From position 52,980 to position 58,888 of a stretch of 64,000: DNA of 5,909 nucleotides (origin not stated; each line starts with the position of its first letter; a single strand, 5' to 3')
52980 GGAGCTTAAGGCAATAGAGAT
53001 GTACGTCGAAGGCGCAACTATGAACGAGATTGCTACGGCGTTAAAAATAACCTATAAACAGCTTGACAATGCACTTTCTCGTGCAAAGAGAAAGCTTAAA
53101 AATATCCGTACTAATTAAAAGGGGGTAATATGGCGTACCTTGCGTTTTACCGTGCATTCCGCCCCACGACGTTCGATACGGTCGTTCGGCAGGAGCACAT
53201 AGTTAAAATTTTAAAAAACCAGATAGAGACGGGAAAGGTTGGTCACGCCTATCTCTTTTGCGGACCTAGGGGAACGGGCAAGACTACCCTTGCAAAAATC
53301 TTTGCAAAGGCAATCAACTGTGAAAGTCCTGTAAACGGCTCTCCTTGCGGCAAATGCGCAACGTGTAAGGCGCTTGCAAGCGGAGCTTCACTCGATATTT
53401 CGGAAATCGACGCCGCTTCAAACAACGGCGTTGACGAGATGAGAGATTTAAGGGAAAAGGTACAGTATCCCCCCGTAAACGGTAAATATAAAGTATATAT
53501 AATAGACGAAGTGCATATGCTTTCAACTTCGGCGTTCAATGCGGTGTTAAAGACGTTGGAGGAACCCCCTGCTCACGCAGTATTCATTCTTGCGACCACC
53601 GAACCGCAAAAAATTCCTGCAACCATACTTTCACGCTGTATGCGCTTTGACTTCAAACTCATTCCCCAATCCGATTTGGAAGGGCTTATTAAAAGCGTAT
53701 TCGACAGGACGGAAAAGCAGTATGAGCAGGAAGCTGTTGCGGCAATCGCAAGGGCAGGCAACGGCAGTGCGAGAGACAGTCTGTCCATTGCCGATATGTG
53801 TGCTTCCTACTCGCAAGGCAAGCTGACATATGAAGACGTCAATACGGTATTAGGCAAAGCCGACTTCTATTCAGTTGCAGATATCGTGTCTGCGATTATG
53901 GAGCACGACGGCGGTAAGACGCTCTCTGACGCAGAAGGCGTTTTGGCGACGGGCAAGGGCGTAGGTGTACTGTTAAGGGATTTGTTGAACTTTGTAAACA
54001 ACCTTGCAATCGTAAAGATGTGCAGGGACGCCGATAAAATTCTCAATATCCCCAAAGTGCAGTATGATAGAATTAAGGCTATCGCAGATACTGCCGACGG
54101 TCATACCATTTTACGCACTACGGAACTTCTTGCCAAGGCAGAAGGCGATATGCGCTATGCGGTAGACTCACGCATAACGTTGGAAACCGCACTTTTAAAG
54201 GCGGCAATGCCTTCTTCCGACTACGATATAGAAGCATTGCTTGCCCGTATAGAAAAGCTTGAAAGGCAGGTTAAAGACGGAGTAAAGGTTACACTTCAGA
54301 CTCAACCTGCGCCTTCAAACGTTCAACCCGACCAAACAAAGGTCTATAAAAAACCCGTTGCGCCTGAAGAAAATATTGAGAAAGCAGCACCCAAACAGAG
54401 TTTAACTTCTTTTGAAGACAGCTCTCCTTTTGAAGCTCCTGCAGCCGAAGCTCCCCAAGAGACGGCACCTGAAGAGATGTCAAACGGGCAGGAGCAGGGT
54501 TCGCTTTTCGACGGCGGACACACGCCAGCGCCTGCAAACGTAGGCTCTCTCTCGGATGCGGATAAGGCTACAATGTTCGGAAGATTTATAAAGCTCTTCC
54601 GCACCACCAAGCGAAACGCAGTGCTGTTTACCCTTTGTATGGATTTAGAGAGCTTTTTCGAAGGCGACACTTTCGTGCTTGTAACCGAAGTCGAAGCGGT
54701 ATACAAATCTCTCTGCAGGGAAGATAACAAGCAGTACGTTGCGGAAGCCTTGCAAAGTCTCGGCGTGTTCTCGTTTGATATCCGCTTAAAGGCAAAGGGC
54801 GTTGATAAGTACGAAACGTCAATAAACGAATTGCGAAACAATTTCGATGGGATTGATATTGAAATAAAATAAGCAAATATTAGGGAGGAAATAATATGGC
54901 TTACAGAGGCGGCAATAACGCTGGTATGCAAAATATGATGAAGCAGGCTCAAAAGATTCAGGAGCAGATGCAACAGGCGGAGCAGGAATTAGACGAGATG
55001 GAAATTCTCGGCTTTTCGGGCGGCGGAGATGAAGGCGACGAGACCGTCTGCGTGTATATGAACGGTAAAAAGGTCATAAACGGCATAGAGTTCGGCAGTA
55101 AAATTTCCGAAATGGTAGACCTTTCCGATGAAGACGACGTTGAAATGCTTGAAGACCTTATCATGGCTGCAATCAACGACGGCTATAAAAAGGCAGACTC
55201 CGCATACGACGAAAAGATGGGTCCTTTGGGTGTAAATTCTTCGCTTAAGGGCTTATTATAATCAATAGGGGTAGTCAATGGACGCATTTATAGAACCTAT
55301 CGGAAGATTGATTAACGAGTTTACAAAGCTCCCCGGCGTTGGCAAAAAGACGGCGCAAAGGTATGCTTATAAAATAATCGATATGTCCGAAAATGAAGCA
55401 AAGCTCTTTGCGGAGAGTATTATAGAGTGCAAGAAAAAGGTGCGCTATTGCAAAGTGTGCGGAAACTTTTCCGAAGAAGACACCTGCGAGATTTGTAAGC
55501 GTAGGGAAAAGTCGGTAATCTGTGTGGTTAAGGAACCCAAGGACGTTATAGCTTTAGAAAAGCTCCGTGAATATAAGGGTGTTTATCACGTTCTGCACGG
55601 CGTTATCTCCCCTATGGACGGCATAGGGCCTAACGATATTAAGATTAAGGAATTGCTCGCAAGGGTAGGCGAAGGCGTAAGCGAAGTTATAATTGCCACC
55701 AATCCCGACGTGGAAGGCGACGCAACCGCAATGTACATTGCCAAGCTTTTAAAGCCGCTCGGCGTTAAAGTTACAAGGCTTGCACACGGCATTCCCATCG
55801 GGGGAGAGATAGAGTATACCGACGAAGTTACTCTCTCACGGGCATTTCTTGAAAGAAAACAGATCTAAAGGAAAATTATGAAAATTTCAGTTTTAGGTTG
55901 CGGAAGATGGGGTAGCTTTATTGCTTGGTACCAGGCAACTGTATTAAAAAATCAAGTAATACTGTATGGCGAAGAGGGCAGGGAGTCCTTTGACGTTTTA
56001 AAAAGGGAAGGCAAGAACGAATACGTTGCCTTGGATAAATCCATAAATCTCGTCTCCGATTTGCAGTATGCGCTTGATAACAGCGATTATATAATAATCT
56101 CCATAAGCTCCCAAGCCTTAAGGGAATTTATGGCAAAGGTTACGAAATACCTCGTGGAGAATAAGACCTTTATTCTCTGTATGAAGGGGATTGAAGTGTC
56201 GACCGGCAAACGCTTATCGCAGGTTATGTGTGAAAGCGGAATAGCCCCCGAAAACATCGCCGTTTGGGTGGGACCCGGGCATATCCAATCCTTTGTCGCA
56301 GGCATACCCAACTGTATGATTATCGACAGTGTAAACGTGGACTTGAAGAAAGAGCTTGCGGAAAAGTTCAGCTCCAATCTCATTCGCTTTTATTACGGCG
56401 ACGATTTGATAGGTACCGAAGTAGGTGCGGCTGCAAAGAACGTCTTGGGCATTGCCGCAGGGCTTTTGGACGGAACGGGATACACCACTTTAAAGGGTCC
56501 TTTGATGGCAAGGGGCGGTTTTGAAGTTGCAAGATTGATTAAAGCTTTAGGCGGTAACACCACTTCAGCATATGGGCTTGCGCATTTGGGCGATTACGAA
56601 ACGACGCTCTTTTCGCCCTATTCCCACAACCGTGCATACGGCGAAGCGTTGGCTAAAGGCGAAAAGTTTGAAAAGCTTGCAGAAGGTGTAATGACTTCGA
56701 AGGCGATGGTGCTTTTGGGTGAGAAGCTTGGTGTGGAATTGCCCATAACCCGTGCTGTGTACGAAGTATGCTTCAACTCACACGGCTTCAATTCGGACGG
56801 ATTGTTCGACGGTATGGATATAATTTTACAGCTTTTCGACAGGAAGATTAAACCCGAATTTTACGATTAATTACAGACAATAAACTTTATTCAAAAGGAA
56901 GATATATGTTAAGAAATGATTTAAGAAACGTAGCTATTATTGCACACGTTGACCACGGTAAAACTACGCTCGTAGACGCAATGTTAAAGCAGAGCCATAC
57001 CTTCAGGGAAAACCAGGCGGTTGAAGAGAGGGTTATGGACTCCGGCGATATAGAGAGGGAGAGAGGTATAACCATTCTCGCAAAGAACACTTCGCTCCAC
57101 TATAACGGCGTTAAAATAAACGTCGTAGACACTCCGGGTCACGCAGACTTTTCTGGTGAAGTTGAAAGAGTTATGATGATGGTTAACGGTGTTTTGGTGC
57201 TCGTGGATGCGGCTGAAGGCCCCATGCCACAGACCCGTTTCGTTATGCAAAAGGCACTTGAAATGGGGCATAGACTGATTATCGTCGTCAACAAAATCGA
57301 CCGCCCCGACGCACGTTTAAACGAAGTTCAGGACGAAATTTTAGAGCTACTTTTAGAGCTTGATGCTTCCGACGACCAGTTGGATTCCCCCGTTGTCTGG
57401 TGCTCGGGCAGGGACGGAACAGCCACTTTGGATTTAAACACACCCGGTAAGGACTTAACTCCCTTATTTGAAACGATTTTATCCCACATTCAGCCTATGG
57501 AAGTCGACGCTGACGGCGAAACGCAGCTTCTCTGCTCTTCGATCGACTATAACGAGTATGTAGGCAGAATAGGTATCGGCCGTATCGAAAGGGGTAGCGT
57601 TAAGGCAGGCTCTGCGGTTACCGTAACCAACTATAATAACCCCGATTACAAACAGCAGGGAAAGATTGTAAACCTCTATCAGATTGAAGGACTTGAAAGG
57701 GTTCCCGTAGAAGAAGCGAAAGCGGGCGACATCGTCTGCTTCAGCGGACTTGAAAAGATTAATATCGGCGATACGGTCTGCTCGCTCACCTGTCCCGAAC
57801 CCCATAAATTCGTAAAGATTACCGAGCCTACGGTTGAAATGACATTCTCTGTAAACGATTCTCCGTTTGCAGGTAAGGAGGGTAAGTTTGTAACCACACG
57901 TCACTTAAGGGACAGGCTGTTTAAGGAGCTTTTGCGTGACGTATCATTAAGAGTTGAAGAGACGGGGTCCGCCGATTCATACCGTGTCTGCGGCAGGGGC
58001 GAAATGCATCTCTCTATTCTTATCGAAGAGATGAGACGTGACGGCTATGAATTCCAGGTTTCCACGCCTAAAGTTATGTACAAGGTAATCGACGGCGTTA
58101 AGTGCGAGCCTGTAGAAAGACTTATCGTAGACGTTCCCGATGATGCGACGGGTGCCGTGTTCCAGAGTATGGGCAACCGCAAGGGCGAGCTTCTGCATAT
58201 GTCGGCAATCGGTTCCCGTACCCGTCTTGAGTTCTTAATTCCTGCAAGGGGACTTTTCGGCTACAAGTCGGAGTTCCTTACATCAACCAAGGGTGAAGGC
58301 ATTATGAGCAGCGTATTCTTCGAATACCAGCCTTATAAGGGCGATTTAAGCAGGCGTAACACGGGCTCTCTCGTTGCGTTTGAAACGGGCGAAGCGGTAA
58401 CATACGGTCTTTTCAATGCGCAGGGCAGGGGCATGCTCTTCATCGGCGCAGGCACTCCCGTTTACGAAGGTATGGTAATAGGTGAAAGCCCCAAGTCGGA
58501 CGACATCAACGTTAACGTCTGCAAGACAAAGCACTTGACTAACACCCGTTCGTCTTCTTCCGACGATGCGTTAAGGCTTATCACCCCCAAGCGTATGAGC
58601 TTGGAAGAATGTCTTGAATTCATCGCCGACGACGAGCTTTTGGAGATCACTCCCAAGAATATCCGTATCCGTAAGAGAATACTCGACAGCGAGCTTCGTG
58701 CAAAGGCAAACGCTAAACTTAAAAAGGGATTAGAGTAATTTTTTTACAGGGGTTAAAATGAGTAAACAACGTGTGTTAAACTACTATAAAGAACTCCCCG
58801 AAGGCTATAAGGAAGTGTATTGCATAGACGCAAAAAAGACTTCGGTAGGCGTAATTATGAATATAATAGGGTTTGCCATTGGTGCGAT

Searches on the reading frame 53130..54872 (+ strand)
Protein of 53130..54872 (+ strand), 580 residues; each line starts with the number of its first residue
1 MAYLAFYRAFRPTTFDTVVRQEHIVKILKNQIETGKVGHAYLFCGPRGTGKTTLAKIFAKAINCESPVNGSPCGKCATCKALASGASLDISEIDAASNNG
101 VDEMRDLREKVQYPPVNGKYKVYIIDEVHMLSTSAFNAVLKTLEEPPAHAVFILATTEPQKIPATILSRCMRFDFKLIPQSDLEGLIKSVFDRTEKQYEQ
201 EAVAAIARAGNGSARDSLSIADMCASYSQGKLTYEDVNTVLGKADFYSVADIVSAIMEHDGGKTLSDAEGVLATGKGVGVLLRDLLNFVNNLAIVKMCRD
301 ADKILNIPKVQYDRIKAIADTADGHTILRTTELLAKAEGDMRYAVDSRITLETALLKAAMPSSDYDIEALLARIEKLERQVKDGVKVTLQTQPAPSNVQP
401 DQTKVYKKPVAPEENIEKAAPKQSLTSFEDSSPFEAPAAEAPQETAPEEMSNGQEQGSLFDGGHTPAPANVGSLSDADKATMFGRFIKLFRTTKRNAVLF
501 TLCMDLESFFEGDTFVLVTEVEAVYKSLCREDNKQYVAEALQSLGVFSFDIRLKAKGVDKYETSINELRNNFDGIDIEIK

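Call 33: search_protein_families(library=pfam, proteins=[window:53130-54872:+], max_evalue=0.00001)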
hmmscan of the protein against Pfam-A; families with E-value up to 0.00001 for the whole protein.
window:53130-54872:+ (580 aa): 7 families
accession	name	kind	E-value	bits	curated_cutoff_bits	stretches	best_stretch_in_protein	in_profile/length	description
PF13177.12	DNA_pol3_delta2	-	1.3e-47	162.2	27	1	21-176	2-158/161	DNA polymerase III, delta subunit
PF12169.13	DNA_pol3_gamma3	-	3.1e-17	63.1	24.4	1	233-363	2-132/143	DNA polymerase III subunits gamma and tau domain III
PF00004.35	AAA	-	1.1e-14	55.5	21.2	1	42-176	2-126/131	ATPase family associated with various cellular activities (AAA)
PF22608.2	DNAX_ATPase_lid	-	1.3e-08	34.9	27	1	188-229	7-48/49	DNA polymerase III clamp loader subunit, ATPase lid domain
PF07728.20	AAA_5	-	8.2e-07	29.5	22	1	42-146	3-93/139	AAA domain (dynein-related subfamily)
PF13604.12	AAA_30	-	3.5e-06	27.3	27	1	42-152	22-121/191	AAA domain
PF13401.12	AAA_22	-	3.6e-06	27.7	27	0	42-155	9-121/130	AAA domain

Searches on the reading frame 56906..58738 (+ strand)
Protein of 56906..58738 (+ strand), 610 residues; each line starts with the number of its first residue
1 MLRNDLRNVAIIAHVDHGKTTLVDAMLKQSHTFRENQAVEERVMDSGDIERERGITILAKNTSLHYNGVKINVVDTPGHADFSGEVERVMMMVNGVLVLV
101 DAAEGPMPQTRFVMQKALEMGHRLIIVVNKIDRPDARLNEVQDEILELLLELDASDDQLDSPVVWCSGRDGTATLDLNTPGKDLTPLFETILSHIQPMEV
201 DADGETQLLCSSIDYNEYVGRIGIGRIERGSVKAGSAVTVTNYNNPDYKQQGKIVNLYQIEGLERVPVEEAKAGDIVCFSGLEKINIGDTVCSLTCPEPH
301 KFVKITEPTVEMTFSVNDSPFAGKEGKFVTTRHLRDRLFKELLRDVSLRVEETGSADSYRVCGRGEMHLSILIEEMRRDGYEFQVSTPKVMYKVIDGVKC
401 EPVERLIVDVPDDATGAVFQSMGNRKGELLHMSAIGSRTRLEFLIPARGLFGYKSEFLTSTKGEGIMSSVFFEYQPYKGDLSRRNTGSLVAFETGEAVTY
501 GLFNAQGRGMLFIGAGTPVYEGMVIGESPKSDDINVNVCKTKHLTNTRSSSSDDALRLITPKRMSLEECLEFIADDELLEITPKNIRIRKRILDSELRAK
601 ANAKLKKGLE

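Call 33: search_protein_families(library=pfam, proteins=[window:56906-58738:+], max_evalue=0.00001)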
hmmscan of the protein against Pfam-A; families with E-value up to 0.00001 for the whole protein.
window:56906-58738:+ (610 aa): 5 families
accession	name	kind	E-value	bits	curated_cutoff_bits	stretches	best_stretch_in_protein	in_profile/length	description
PF00009.33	GTP_EFTU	-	4.1e-55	186.7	26.5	1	5-196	2-187/188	Elongation factor Tu GTP binding domain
PF21018.2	BipA_C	-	1.3e-45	154.1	23.8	1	486-594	1-109/110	TypA/BipA C-terminal domain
PF00679.30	EFG_C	-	6.2e-22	77.9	27.9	1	399-483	2-87/89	Elongation factor G C-terminus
PF03144.31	GTP_EFTU_D2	-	2.3e-11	44.4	30.3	1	220-292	1-73/73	Elongation factor Tu domain 2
PF22042.2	EF-G_D2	-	1.2e-08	35.3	27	1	213-293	9-83/84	Elongation factor G domain 2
